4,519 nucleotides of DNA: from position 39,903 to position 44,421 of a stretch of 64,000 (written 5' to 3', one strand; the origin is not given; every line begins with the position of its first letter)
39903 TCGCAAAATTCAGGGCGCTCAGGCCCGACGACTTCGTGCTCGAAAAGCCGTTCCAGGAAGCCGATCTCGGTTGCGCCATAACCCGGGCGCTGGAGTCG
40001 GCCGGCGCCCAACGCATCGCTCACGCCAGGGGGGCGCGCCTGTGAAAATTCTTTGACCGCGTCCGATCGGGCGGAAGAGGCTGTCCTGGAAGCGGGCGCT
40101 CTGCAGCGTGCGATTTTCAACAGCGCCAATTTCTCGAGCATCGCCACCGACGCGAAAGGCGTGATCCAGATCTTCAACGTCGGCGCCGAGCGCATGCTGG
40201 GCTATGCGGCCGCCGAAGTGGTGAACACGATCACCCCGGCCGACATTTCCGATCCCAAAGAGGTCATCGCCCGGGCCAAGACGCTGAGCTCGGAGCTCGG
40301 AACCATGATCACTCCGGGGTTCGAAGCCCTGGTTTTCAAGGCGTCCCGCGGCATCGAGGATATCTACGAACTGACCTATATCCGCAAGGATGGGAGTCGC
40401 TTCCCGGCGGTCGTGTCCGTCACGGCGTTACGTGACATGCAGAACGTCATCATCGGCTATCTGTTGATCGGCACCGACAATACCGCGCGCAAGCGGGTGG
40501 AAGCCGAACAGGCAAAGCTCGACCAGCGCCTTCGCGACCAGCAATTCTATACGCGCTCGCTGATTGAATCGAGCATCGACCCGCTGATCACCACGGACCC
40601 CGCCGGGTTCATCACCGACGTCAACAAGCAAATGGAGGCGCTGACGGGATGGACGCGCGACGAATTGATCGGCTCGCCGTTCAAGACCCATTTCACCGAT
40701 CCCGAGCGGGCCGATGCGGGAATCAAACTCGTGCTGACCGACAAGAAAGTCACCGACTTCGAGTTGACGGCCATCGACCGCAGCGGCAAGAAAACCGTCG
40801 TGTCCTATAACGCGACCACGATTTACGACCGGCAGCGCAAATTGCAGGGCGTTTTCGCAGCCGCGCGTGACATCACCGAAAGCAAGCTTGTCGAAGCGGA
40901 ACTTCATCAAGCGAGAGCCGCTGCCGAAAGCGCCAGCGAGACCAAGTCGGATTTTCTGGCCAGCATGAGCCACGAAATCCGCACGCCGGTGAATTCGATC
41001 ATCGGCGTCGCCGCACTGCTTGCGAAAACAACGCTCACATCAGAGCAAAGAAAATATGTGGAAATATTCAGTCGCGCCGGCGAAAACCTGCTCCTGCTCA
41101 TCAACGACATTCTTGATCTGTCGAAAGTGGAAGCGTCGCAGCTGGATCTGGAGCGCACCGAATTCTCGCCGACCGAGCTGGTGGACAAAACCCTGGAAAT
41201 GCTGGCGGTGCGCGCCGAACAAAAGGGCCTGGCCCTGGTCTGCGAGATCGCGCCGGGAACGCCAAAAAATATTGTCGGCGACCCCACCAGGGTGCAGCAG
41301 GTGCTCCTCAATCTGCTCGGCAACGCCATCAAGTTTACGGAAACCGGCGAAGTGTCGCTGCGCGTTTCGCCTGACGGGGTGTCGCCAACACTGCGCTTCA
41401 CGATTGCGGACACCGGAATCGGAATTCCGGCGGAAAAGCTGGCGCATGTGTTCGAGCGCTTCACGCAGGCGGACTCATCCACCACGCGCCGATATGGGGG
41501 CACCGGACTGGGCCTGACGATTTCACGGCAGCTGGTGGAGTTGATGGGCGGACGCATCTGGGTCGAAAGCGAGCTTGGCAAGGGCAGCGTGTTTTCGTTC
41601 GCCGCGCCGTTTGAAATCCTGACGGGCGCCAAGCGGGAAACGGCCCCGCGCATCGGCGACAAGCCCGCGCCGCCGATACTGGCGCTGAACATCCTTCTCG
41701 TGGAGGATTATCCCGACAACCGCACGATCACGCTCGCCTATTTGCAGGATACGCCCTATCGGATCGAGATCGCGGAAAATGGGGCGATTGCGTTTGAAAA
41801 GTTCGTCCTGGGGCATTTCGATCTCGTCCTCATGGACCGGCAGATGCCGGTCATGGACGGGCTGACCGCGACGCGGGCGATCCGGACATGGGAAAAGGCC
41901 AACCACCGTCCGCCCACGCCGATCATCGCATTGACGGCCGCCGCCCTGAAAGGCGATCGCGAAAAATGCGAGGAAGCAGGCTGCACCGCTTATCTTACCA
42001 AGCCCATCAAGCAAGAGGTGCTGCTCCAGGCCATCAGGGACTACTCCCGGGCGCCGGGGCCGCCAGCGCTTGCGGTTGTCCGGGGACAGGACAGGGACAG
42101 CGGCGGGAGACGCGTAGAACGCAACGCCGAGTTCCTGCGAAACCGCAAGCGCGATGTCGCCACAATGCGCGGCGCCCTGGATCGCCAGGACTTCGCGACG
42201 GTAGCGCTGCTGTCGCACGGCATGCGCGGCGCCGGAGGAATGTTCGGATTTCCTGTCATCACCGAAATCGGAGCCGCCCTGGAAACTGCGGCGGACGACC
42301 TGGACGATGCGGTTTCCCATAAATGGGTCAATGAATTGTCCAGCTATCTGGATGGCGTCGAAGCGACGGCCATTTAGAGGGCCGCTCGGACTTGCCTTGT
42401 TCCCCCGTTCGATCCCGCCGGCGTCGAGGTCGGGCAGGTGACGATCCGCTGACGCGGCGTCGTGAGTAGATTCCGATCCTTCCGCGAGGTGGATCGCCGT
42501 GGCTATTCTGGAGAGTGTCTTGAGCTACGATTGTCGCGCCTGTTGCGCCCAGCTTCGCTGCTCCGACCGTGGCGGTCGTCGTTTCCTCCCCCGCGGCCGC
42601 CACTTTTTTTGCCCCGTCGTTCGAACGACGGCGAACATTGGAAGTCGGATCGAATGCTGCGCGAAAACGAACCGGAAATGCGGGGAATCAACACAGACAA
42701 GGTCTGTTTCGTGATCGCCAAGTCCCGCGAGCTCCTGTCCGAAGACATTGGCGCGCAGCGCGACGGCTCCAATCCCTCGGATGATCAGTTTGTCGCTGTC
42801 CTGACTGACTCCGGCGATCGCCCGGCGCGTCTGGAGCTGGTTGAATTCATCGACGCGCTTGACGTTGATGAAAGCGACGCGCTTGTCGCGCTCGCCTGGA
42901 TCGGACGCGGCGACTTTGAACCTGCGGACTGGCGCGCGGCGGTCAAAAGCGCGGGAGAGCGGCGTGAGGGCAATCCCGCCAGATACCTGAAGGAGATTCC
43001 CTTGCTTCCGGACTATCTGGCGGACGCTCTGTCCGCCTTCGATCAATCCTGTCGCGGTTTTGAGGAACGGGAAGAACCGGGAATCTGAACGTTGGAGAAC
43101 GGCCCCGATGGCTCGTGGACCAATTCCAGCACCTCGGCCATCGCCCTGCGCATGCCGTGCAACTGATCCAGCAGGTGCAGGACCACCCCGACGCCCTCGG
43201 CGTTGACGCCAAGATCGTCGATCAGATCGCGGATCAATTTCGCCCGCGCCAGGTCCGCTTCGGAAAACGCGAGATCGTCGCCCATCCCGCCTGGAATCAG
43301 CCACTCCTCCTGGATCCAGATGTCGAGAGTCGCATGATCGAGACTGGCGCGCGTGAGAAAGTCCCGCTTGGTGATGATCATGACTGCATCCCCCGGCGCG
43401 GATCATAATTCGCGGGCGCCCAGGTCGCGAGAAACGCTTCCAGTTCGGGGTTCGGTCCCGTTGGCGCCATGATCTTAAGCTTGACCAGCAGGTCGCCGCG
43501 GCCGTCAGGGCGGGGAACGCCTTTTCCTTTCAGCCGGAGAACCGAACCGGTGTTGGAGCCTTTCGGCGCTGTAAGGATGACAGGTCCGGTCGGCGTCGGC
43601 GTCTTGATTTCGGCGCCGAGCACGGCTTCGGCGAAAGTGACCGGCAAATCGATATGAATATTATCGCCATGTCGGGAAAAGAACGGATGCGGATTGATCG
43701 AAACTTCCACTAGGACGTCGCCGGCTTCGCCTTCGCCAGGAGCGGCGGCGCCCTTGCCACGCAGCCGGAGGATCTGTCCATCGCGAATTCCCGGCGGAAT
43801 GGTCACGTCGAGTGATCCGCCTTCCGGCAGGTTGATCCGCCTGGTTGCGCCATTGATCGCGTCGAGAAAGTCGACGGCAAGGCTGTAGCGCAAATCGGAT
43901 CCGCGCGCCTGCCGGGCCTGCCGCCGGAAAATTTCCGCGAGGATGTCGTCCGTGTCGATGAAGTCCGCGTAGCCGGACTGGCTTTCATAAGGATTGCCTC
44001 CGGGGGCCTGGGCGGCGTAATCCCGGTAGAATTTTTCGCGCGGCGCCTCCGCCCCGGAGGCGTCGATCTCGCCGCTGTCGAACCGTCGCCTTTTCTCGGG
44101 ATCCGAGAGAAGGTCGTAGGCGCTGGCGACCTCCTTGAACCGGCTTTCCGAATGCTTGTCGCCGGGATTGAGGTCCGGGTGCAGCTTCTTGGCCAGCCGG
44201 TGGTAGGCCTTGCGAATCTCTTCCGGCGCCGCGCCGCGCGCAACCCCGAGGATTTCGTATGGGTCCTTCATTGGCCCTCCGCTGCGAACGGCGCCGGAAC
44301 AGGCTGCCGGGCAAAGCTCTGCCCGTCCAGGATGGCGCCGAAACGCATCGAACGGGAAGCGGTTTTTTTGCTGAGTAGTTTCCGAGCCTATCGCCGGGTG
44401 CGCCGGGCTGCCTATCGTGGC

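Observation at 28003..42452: A 46-nt duplication of the hydrogenase large-subunit 3' end brackets a 14.4-kb segment containing an integrase remnant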

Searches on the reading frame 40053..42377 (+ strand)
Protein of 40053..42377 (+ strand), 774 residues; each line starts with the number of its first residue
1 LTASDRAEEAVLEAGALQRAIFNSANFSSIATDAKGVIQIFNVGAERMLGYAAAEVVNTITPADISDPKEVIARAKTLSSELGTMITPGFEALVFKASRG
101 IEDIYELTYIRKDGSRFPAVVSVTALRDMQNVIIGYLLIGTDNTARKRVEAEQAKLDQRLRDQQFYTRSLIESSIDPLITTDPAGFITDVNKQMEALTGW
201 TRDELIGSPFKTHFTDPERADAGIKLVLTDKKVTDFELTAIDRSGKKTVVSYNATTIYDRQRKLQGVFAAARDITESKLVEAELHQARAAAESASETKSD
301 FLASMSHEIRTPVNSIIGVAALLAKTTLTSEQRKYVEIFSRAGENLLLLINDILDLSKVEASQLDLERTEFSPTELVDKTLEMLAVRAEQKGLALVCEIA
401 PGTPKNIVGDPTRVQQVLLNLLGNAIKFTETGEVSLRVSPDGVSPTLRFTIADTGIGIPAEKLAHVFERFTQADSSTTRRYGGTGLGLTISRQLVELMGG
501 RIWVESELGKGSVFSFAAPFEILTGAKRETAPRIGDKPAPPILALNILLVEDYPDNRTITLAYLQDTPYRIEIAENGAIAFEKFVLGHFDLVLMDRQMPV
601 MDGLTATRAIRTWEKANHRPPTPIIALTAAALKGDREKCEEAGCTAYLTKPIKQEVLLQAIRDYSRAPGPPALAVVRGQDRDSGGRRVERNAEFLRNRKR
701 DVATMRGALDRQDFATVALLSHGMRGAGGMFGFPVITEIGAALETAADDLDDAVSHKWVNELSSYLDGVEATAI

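Call 10: search_protein_families(library=pfam, proteins=[window:40053-42377:+], max_evalue=0.01)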
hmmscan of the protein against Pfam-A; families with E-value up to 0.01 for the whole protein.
window:40053-42377:+ (774 aa): 10 families
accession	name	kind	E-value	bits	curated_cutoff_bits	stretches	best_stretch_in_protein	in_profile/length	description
PF02518.31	HATPase_c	-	3.4e-33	114.8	26.4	1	409-521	1-110/111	Histidine kinase-, DNA gyrase B-, and HSP90-like ATPase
PF00989.32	PAS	-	5.9e-25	87.9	22.6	2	168-274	4-113/113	PAS fold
PF13426.13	PAS_9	-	8.6e-24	84.2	27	2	177-276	3-103/103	PAS domain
PF00072.30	Response_reg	-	1.5e-22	80.3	30.2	1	547-662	1-111/111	Response regulator receiver domain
PF00512.31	HisKA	-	6e-20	71.5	26.9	1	298-361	2-65/66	His Kinase A (phospho-acceptor) domain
PF08448.16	PAS_4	-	1.2e-17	64.5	23.1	1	172-278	2-109/110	PAS fold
PF01627.28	Hpt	-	6e-08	33.3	24.6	1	694-770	6-82/84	Hpt domain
PF13188.13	PAS_8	-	1.2e-06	28.7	21.8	1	168-217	4-50/65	PAS domain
PF08447.18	PAS_3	-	0.0018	18.9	25.6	0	188-265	2-83/89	PAS fold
PF13589.12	HATPase_c_3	-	0.0098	16.4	25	0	414-490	3-79/137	Histidine kinase-, DNA gyrase B-, and HSP90-like ATPase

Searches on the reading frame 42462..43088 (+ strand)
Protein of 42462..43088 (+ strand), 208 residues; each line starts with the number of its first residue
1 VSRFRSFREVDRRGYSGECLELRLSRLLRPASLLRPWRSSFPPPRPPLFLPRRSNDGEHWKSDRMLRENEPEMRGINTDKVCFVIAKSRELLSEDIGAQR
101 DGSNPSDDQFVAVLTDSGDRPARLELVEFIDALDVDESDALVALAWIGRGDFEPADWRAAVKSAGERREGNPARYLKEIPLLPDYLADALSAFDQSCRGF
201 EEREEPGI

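Call 10: search_protein_families(library=pfam, proteins=[window:42462-43088:+], max_evalue=0.01)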
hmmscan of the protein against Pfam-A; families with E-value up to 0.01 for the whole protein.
window:42462-43088:+ (208 aa): 1 family
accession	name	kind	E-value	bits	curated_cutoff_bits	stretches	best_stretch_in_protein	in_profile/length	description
PF12616.13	DUF3775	-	2e-22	79.3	27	1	125-194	3-72/73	Protein of unknown function (DUF3775)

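Call 37: find_related_loci(query=window:42462-43085:+, collection=metagenome_contigs, flank=10000)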
Query window:42462-43085:+ (208 aa) in metagenome_contigs; peptide patterns used: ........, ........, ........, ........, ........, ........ (x = any residue, [..] = any of these).
168 stretches matched a pattern; 44 encode a relative of the query (tblastn E <= 1e-3); 44 distinct loci.
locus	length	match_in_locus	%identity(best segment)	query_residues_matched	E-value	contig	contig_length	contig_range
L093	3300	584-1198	66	1-208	3e-83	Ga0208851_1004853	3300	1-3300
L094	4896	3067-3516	81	59-208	3e-78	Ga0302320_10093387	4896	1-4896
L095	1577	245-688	80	61-208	1e-79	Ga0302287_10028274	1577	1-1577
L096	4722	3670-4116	81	60-208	2e-74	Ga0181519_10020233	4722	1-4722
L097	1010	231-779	70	27-208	5e-79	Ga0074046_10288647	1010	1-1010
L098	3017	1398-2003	63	14-208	8e-72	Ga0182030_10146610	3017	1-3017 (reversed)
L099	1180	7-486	70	48-207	6e-71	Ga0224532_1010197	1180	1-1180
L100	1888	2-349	81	93-208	3e-59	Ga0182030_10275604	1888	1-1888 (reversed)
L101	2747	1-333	82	98-208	3e-55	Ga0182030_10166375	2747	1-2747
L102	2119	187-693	59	36-207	3e-54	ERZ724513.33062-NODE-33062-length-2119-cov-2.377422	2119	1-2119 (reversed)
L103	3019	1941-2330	62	73-202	3e-45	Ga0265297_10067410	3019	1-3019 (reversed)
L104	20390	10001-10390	60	73-202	2e-44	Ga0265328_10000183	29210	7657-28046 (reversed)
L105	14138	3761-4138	54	76-201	1e-39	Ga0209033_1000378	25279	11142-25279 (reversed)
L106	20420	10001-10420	49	61-200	1e-39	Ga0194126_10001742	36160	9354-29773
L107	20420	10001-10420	49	61-200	1e-39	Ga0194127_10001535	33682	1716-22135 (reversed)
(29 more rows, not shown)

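Call 66: search_protein_families(library=ncbifam, proteins=[window:42462-43088:+], max_evalue=0.001)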
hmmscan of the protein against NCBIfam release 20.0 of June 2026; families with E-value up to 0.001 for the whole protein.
window:42462-43088:+ (208 aa): 0 families

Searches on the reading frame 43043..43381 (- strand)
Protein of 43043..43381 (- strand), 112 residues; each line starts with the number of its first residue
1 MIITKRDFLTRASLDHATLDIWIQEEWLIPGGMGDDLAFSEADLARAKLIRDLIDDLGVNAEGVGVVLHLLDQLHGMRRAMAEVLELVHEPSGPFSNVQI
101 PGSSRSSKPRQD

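Call 10: search_protein_families(library=pfam, proteins=[window:43043-43381:-], max_evalue=0.01)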
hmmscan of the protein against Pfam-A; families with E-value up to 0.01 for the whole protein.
window:43043-43381:- (112 aa): 3 families
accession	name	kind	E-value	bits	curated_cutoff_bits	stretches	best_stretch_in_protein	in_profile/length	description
PF13591.12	MerR_2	-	2.2e-09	37.4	29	1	3-81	1-79/84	MerR HTH family regulatory protein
PF13411.12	MerR_1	-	0.0046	17.5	21.6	1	12-68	10-66/69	MerR HTH family regulatory protein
PF07216.17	LcrG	-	0.0052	17.1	24.1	1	37-88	14-63/91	LcrG protein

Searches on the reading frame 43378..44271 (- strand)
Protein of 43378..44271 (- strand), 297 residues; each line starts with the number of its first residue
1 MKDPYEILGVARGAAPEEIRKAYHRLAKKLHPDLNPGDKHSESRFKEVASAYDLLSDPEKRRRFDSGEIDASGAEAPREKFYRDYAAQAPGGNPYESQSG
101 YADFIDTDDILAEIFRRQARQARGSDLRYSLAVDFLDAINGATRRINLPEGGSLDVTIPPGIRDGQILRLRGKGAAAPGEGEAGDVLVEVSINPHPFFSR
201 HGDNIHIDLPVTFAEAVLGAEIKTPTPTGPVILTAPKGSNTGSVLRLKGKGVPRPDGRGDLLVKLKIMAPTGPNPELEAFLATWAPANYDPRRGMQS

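Call 10: search_protein_families(library=pfam, proteins=[window:43378-44271:-], max_evalue=0.01)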
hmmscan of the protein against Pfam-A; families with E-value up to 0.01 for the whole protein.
window:43378-44271:- (297 aa): 2 families
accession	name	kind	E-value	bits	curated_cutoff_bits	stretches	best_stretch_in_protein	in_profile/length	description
PF01556.23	DnaJ_C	-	2e-41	142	26.6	1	127-270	1-152/152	DnaJ C terminal domain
PF00226.36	DnaJ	-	1.9e-24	85.9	27.8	1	3-65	1-63/63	DnaJ domain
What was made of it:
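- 42654..44271 (.): DUF3775 gene (likely start 42654, end 43088, +), then convergent cbpM-like MerR_2 (43043-43381, -) and cbpA-like DnaJ (43378-44271, -). Pfam (call 10).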

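Call 27: find_encoding_contigs(protein=window:43378-44271:-, flank=10000, max_places=10)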
Protein window:43378-44271:- (297 aa): no gene with exactly this product is on record in the collection.
